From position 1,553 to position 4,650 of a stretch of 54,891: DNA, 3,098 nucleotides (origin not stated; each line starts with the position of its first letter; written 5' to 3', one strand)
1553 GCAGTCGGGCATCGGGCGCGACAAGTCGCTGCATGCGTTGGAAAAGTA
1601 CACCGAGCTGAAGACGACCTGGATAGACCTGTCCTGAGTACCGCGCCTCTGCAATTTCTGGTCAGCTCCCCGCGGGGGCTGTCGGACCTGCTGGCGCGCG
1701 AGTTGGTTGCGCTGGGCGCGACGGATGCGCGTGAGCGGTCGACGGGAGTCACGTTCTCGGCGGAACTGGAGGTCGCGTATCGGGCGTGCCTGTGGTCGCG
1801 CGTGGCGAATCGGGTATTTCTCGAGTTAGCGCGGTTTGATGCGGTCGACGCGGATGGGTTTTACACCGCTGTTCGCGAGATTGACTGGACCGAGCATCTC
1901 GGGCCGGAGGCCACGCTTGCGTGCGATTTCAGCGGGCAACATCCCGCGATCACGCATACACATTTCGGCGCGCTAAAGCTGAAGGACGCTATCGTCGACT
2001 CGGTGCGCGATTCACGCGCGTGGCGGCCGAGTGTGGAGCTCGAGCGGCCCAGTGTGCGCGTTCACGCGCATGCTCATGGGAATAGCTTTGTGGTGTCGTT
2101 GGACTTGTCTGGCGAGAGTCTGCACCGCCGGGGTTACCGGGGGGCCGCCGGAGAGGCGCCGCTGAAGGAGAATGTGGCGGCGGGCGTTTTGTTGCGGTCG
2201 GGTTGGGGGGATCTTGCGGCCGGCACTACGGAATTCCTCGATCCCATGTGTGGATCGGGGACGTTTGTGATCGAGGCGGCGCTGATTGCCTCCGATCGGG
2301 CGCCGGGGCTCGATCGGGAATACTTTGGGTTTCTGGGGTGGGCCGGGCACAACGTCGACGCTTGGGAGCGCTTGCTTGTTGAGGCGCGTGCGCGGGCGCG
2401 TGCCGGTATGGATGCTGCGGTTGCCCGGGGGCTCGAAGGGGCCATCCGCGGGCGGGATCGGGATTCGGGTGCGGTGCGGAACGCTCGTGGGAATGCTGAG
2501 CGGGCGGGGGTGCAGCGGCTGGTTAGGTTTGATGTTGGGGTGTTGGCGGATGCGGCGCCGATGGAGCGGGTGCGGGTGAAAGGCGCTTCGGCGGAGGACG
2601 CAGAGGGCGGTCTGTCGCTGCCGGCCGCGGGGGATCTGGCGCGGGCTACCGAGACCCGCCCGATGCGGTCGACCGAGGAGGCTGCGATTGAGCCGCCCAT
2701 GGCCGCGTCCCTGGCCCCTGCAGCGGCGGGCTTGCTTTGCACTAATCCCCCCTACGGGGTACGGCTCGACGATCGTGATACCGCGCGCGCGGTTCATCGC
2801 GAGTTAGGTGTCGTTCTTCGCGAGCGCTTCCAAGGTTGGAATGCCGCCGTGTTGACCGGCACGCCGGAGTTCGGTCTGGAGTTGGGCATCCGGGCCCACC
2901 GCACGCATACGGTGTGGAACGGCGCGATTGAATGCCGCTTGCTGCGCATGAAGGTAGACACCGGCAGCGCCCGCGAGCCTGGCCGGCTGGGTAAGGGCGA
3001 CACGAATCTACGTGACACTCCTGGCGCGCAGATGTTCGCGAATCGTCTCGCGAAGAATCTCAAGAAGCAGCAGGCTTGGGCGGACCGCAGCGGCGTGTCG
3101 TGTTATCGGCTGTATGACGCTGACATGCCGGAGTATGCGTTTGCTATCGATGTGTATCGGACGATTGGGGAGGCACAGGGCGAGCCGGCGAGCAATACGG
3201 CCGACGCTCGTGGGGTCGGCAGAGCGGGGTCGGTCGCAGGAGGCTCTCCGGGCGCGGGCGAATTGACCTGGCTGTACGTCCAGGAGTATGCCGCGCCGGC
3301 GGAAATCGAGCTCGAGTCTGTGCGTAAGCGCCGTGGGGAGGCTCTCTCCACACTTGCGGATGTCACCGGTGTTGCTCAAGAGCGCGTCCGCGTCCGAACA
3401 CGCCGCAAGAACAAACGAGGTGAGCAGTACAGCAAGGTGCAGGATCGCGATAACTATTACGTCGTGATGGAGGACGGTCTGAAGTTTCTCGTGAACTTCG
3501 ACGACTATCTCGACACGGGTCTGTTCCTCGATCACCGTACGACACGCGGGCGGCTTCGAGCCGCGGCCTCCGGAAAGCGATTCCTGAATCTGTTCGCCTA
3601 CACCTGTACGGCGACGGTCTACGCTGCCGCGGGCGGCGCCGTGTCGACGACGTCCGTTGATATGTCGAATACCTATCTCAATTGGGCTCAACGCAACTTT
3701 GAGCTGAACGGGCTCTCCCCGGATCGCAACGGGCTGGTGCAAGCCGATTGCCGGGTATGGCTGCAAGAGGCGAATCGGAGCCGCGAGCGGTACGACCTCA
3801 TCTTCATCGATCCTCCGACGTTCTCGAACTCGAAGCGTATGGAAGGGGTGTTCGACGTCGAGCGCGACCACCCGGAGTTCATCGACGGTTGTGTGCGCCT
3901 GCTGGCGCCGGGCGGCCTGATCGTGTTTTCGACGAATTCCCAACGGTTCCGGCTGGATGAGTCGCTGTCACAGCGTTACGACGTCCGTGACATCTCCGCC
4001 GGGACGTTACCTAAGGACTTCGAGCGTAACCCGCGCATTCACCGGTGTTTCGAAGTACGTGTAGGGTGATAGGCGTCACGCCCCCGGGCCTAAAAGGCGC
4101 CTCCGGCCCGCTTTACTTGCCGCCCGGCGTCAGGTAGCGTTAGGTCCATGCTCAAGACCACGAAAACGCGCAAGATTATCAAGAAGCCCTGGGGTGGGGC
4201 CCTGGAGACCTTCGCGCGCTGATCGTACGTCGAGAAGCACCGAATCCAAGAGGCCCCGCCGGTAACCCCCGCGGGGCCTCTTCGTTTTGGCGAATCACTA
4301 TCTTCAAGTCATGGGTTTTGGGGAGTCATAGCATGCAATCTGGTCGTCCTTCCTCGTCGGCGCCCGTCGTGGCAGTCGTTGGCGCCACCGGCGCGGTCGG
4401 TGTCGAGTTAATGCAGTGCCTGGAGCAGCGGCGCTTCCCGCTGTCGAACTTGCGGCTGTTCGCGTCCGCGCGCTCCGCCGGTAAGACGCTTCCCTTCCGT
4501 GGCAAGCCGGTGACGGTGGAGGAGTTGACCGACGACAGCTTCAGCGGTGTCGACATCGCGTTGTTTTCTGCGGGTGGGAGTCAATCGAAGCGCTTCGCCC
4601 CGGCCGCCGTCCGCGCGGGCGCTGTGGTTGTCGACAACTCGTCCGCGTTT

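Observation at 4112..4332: Candidate leader-peptide transcription attenuator for asd, rich in Lys/Thr/Ile codons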

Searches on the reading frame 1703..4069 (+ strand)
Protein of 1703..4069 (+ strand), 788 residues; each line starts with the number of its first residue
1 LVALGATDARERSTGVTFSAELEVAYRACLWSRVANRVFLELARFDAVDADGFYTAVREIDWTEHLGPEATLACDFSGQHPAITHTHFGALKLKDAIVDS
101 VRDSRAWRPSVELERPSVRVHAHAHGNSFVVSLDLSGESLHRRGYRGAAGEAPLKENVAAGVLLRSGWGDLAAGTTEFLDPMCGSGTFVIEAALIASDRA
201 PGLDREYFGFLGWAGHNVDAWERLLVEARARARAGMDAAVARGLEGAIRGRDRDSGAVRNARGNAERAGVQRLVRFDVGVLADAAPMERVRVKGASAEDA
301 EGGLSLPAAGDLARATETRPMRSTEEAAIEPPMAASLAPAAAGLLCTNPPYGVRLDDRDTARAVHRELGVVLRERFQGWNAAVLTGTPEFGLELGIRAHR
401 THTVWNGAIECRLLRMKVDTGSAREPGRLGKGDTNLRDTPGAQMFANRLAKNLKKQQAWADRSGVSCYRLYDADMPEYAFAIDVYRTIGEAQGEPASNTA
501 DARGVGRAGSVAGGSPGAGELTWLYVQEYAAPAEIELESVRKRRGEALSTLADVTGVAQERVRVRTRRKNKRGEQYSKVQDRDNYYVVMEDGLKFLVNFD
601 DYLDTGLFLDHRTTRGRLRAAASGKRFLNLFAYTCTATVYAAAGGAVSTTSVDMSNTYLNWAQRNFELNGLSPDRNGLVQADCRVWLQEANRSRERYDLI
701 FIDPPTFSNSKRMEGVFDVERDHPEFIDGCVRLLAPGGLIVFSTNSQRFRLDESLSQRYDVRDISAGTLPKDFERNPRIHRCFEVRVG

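Call 41: search_protein_families(library=pfam, proteins=[window:1703-4069:+])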
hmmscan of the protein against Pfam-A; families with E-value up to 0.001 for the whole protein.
window:1703-4069:+ (788 aa): 7 families
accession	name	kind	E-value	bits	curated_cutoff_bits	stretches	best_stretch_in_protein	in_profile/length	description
PF01170.24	UPF0020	-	4.3e-35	121.7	22.3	2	143-279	1-110/197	RMKL-like, methyltransferase domain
PF10672.15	Methyltrans_SAM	-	2.3e-26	93.1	27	1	532-747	34-241/286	S-adenosylmethionine-dependent methyltransferase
PF02926.22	THUMP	-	1.7e-12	48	20.6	1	49-134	3-84/84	THUMP domain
PF22020.1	RlmL_1st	-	2.4e-09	37.5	27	1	3-39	20-55/55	RlmL ferredoxin-like domain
PF03602.21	Cons_hypoth95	-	1.3e-08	35.1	24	1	619-711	37-127/182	Conserved hypothetical protein 95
PF13847.12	Methyltransf_31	-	5.4e-07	29.8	27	0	643-748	25-115/145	Methyltransferase domain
PF13649.12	Methyltransf_25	-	0.00095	20.3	27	0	639-738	13-97/97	Methyltransferase domain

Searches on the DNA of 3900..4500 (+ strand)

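Call 3: search_rna_families(source=window, start=3900, end=4500, threshold=evalue, max_evalue=10, show_alignments=3)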
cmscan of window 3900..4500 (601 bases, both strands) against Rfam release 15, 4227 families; matches with E-value up to 10: 1.
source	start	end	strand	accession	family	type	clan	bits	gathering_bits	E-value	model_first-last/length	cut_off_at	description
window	4247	4298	-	RF02790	sodF_sRNA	Gene; sRNA;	-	19.2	46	1.6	1-90/90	no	sodF sRNA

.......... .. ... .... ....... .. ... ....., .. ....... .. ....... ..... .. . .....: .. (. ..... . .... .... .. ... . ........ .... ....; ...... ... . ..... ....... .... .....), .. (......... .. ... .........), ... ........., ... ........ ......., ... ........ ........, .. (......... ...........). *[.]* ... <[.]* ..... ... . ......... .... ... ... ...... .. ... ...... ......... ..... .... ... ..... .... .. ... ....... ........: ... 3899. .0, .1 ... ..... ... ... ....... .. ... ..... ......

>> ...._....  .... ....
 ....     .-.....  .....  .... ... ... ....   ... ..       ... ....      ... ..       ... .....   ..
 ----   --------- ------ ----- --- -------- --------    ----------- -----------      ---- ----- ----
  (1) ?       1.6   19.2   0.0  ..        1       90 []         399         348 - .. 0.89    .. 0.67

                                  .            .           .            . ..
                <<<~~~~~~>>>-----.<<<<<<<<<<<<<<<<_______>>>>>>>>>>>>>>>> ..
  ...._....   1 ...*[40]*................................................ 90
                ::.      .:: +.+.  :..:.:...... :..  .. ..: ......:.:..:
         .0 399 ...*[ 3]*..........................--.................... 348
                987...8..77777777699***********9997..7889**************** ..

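Call 23: build_rna_model(alignment_id=A1, structure=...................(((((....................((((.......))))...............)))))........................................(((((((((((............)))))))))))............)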
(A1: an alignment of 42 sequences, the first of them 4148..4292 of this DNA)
Model R1 built from alignment A1 (42 sequences, 165 columns); structure: as given.
model positions 150; base pairs 20; branch points 1; effective number of sequences 2.67; information 0.59 bits per position. Calibrated on 0.2 Mb of random sequence (short: E-values are rough).
structure used (alignment columns):
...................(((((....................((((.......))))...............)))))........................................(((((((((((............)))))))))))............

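Call 24: search_with_rna_model(model_id=R1, sources=[window, L001, L002, L003, L004, L005, L006, L007, L008, L009, L010, L011, L012, L013, L014, L015, L016, L017, L018, L019, L020, L021, L022, L023, L024, L025, L026, L027, L028, L029, L030, L031, L032, L033, L034, L035, L036, L037, L038, L039, L040, L041, L042, L043, L044, L045, L046, L047, L048, L049, L050, L051, L052, L053, L054, L055, L056, L057, L058, L059, L060, L061, L062, L063, L064, L065, L066, L067, L068, L069, L070, L071, L072, L073, L074, L075, L076, L077, L078, L079, L080], max_evalue=1, make_alignment=true)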
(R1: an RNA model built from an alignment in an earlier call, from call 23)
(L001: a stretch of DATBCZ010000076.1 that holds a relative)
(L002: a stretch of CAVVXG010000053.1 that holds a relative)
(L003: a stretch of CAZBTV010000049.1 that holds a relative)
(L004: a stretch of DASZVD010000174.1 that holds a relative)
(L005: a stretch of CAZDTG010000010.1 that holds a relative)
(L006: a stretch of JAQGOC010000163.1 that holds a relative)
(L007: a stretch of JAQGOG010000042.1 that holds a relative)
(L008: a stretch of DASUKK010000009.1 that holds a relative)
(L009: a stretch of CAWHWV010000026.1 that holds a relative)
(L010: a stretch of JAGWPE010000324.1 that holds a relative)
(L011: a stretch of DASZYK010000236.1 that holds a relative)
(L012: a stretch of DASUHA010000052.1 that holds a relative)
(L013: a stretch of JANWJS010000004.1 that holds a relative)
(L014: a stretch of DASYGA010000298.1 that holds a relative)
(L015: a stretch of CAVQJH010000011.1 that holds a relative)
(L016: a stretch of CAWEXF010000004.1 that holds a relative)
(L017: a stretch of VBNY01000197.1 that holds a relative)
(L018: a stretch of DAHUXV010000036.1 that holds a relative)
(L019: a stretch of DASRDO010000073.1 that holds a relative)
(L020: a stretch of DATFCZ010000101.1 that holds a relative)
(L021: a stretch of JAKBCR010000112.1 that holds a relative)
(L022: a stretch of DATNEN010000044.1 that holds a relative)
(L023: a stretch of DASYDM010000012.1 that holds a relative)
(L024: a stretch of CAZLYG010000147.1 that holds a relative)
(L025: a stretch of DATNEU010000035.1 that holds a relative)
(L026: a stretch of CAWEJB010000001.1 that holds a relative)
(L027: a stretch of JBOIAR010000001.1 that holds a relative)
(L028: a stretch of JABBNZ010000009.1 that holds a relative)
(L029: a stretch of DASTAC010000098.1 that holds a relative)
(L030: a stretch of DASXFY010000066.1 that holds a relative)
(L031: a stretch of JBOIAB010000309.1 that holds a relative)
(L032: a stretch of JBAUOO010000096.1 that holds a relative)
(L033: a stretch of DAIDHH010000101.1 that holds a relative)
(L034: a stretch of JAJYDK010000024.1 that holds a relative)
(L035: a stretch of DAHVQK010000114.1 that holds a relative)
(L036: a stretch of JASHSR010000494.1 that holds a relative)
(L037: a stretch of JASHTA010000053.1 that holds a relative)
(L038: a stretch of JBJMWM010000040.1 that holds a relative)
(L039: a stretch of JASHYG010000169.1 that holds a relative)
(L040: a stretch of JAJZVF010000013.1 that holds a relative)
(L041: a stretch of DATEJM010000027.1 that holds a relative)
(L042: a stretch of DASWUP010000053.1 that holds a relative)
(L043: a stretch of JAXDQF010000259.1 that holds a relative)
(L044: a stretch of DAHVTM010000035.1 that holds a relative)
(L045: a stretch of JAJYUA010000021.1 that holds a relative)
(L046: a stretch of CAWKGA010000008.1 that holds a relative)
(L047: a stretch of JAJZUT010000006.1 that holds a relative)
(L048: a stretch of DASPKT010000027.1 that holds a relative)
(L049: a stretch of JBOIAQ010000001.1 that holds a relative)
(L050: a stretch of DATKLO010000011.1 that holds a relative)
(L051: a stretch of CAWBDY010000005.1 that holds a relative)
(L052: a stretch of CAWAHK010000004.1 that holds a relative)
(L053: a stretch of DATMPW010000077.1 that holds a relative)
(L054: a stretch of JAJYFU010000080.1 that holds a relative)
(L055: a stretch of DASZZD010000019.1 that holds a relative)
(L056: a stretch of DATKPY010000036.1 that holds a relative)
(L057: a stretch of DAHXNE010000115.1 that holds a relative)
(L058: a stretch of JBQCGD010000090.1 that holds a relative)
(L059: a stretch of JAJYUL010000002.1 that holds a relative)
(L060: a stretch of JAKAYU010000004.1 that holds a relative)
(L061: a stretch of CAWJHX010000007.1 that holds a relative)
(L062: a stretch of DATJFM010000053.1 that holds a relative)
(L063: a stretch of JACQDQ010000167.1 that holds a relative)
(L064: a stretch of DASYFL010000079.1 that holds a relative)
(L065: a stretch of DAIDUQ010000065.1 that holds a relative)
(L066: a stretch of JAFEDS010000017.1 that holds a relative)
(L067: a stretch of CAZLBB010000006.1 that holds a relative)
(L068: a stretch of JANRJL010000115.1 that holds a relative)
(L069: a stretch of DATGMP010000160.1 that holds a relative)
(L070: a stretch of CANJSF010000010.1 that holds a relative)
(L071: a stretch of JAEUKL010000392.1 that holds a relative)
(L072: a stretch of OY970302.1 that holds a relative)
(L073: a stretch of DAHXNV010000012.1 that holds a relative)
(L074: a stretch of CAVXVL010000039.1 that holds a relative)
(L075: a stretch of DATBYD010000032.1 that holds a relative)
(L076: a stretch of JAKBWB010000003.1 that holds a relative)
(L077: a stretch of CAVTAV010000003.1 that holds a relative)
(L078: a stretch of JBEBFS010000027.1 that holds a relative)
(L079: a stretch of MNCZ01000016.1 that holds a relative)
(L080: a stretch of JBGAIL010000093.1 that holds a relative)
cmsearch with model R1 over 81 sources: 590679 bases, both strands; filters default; matches with E-value up to 1: 134.
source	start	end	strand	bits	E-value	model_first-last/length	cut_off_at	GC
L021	2841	2991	+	155.2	1.6e-43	1-150/150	no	0.66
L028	2843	2992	+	155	1.8e-43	1-150/150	no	0.66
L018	2842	2990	+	153.6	4.6e-43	1-150/150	no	0.64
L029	2842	2991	+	152.8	8.4e-43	1-150/150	no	0.65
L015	2842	2992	+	152.7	8.7e-43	1-150/150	no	0.63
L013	2842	2992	+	151.8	1.6e-42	1-150/150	no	0.64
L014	2841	2992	+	150.8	3.2e-42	1-150/150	no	0.64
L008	2839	2989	+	148.4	1.6e-41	1-150/150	no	0.64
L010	2842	2992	+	148.4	1.7e-41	1-150/150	no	0.64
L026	2842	2992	+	148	2.1e-41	1-150/150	no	0.62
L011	2842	2992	+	147.9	2.3e-41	1-150/150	no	0.66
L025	2842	2992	+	147.4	3.4e-41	1-150/150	no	0.66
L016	2842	2992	+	145.8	9.7e-41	1-150/150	no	0.64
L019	2844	2993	+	145.2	1.5e-40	1-150/150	no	0.65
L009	2842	2992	+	144.5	2.4e-40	1-150/150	no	0.62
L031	2842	2992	+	144.3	2.9e-40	1-150/150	no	0.64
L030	2842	2992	+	144.1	3.3e-40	1-150/150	no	0.65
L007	2699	2844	+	143.3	5.7e-40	1-150/150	no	0.61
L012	2846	2993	+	141.2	2.3e-39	1-150/150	no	0.66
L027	2841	2992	+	141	2.7e-39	1-150/150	no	0.64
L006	2795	2940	+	140.5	3.8e-39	1-150/150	no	0.58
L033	2836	2977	+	134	3.3e-37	1-150/150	no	0.68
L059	2836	2977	+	133.6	4.3e-37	1-150/150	no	0.67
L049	2851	2993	+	133.3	5.4e-37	1-150/150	no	0.66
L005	2648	2793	+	132.7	7.9e-37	1-150/150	no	0.62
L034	2836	2977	+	132.6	8.4e-37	1-150/150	no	0.65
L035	2837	2978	+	131.1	2.4e-36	1-150/150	no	0.64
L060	2836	2977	+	131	2.6e-36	1-150/150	no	0.65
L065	2833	2978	+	128.8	1.1e-35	1-150/150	no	0.64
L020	2840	2989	+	128.3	1.7e-35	1-150/150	no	0.64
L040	2826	2967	+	123.8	3.6e-34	1-150/150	no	0.68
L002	2724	2869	+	123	6.3e-34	1-150/150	no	0.56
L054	2833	2978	+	123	6.5e-34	1-150/150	no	0.64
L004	2836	2988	+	120.1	4.8e-33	1-150/150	no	0.61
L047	2835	2978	+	113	6.3e-31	1-150/150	no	0.61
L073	2832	2978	+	111.1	2.3e-30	1-150/150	no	0.66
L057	2833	2978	+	110.7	3e-30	1-150/150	no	0.65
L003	2718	2862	+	110.1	4.4e-30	1-150/150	no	0.62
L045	2829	2970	+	109.3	8e-30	1-150/150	no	0.69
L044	2834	2978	+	108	1.9e-29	1-150/150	no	0.63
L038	2826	2972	+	104.5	2.1e-28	1-150/150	no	0.63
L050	2803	2946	+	102.3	9.6e-28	1-150/150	no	0.67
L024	2836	2973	+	100.3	3.8e-27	1-150/150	no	0.62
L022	2839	2976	+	96.1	6.6e-26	1-150/150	no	0.63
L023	2841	2994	+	96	7e-26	1-150/150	no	0.58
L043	1435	1584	+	90.2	4e-24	1-150/150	no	0.62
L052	2836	2981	+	85.3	1.1e-22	1-150/150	no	0.64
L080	2806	2949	+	75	1.4e-19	1-150/150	no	0.64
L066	2815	2969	+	73.5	3.8e-19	1-150/150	no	0.61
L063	1351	1488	+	66.8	3.6e-17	1-150/150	no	0.68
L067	2747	2884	+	61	2e-15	1-150/150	no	0.64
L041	2828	2990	+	58.1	1.5e-14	1-150/150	no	0.69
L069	2831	2965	+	44.7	1.5e-10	1-150/150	no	0.62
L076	2876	2978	+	43.5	3.3e-10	1-150/150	no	0.62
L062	2864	2983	+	34.1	2.2e-07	1-150/150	no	0.67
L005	2739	2845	-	32.6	5.9e-07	1-150/150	no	0.68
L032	2951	2981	+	28.9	7.6e-06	108-138/150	no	0.87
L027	2950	2980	-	28.3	1.1e-05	108-138/150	no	0.9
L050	2892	2987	-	27.9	1.5e-05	1-150/150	no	0.67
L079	2883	2983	+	27.7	1.7e-05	1-150/150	no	0.61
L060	2935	2974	-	27.7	1.7e-05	99-138/150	no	0.7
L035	2924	3028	-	27.7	1.8e-05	1-150/150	no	0.63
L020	2947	2977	-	27.4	2.1e-05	108-138/150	no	0.87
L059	2936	2964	-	27.1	2.7e-05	109-137/150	no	0.86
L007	2804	2834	-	27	2.8e-05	106-138/150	no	0.71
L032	2951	2981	-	26.9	3e-05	108-138/150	no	0.87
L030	2950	3000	-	26.7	3.3e-05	88-138/150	no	0.71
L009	2950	2980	-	26.7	3.3e-05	108-138/150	no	0.84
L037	1454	1482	+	26.7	3.4e-05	108-138/150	no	0.86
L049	2951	2981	-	26.3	4.5e-05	108-138/150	no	0.84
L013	2950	2980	-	26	5.7e-05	108-138/150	no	0.87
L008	2947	2977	-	26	5.7e-05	108-138/150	no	0.87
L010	2950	2980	-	26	5.7e-05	108-138/150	no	0.87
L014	2950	2980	-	26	5.7e-05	108-138/150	no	0.87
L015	2950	2980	-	26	5.7e-05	108-138/150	no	0.87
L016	2950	2980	-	26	5.7e-05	108-138/150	no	0.87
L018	2948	2978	-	26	5.7e-05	108-138/150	no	0.87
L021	2949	2979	-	26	5.7e-05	108-138/150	no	0.87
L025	2950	2980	-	26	5.7e-05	108-138/150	no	0.87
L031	2950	2980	-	26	5.7e-05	108-138/150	no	0.87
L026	2950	2980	-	26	5.7e-05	108-138/150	no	0.87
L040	2925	2964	-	25.9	5.8e-05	97-138/150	no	0.75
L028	2950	2980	-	25.9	5.9e-05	108-138/150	no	0.84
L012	2951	2981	-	25.9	6e-05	108-138/150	no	0.87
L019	2951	2981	-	25.9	6e-05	108-138/150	no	0.87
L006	2888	3002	-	25.8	6.3e-05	1-150/150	no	0.59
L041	2949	2978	-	25.7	6.9e-05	108-138/150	no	0.87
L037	1454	1482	-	25.4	8.4e-05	108-138/150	no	0.86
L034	2923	3047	-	25.2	9.8e-05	1-150/150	no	0.66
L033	2923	3002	-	25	0.00011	1-150/150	no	0.64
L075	2858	2981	+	24.7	0.00014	1-150/150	no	0.6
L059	2793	2921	-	23.8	0.00025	1-150/150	no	0.62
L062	2930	3038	-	23.5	0.00032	1-150/150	no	0.71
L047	2936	2975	-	23.3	0.00035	99-138/150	no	0.62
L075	2940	2969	-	22.6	0.00059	108-138/150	no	0.77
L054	2937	2965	-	22.3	0.00073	109-137/150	no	0.83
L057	2937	2965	-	22.3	0.00073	109-137/150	no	0.83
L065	2937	2965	-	22.3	0.00073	109-137/150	no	0.83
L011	2950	2980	-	21.7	0.0011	108-138/150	no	0.81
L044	2937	2965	-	21.4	0.0013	109-137/150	no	0.79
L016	2793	2936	-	20.7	0.0021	1-150/150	no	0.58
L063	1448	1492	-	20.4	0.0027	90-138/150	no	0.73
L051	2834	2971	+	19.7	0.0043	1-150/150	no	0.61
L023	2949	2987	-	19.6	0.0045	103-138/150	no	0.67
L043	1531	1626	-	19.5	0.0048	1-150/150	no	0.54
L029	2951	2977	-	19.5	0.005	110-136/150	no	0.89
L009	2793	2936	-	19.4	0.0053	1-150/150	no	0.56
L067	2844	2874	-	19.4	0.0054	106-138/150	no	0.77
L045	2917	3015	-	19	0.0068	1-150/150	no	0.62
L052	2940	2971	-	19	0.0071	106-138/150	no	0.72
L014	2803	2936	-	18.9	0.0074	1-150/150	no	0.56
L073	2936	2965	-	18.8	0.0078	109-137/150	no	0.8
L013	2789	2936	-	18.8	0.0078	1-150/150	no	0.54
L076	2936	2965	-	18.7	0.0086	109-137/150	no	0.83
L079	2943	2970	-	18.1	0.012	109-137/150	no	0.82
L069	2931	2960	-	17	0.028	103-138/150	no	0.67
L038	2931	2982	-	16.8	0.031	87-138/150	no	0.67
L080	2911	2939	-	15.7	0.068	106-138/150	no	0.72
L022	2929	3019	-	15.4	0.08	1-150/150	no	0.54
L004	2935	3035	-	14.9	0.11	1-150/150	no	0.6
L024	2938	2970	-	14.9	0.11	99-138/150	no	0.64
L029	2791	2935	-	14.9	0.11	1-150/150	no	0.6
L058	2184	2206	+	14.5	0.15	112-134/150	no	0.83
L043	3186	3311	+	14.4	0.16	1-150/150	no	0.55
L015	2777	2936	-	14.4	0.16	1-150/150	no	0.61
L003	2820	2849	-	14.3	0.17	109-137/150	no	0.8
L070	2755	2803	-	13.7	0.27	24-72/150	no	0.67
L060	2796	2921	-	12.7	0.53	1-150/150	no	0.61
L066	2844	2980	-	12.5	0.61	1-150/150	no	0.59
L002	2814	2987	-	12.3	0.68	1-150/150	no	0.61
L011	2821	2935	-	12.1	0.78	1-150/150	no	0.64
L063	1370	1423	-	12.1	0.79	20-76/150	no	0.7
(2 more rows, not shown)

Alignment A2: 134 matches aligned to the model, 297 columns, each read 5' to 3' on its own strand. Consensus structure (alignment columns), stored with it:
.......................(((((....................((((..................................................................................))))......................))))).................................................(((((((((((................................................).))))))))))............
